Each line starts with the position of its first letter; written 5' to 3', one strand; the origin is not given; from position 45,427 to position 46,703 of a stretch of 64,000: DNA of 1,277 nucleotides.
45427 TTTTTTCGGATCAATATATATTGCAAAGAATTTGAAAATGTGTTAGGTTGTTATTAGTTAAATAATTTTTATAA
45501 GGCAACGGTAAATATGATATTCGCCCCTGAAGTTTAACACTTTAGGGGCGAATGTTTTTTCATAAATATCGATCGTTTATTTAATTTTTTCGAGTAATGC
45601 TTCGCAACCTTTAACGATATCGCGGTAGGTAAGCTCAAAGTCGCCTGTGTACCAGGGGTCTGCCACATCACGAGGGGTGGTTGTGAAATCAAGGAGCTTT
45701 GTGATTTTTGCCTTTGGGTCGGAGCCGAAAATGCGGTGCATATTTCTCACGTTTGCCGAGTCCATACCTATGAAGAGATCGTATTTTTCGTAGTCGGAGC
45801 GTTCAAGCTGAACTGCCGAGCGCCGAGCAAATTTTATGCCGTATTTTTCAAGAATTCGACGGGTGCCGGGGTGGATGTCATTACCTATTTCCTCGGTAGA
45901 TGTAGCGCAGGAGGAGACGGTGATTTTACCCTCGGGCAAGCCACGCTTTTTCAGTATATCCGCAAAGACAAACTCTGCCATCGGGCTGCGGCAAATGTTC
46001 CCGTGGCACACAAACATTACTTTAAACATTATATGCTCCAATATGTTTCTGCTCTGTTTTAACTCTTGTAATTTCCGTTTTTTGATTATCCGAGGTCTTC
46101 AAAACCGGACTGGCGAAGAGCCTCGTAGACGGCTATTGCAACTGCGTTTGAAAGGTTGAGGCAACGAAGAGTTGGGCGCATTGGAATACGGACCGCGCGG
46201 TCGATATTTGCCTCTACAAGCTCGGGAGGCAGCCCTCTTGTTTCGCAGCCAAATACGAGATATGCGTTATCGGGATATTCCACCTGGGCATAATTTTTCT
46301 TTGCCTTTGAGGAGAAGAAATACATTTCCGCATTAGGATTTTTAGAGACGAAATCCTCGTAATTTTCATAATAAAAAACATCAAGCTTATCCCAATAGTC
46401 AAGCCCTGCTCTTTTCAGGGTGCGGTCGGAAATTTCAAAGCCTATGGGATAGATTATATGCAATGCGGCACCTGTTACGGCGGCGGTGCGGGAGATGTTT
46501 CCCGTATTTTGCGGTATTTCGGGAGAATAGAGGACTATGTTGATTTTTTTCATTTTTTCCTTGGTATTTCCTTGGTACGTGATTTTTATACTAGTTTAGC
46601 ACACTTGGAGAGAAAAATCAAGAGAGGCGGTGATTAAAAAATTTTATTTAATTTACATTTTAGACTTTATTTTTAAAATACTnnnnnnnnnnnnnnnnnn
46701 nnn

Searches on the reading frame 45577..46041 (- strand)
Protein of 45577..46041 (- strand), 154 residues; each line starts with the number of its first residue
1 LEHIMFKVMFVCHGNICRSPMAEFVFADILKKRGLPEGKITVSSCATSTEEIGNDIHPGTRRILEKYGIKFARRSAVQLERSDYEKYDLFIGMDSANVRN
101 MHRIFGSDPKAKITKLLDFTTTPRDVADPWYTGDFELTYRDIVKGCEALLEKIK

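Call 86: search_protein_families(library=pfam, proteins=[window:45577-46041:-], max_evalue=0.001)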
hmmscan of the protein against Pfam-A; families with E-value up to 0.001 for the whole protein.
window:45577-46041:- (154 aa): 1 family
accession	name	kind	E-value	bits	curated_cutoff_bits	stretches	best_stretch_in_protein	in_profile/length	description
PF01451.26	LMWPc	-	1.9e-32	112.9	23.2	1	8-150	1-144/144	Low molecular weight phosphotyrosine protein phosphatase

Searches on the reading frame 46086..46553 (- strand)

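Call 86: search_protein_families(library=pfam, proteins=[window:46086-46553:-], max_evalue=0.001)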
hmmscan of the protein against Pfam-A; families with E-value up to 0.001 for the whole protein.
window:46086-46553:- (155 aa): 1 family
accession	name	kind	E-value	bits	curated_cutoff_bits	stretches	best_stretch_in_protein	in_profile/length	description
PF00588.24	SpoU_methylase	-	4.2e-34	118.1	29.7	1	4-143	2-142/142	SpoU rRNA Methylase family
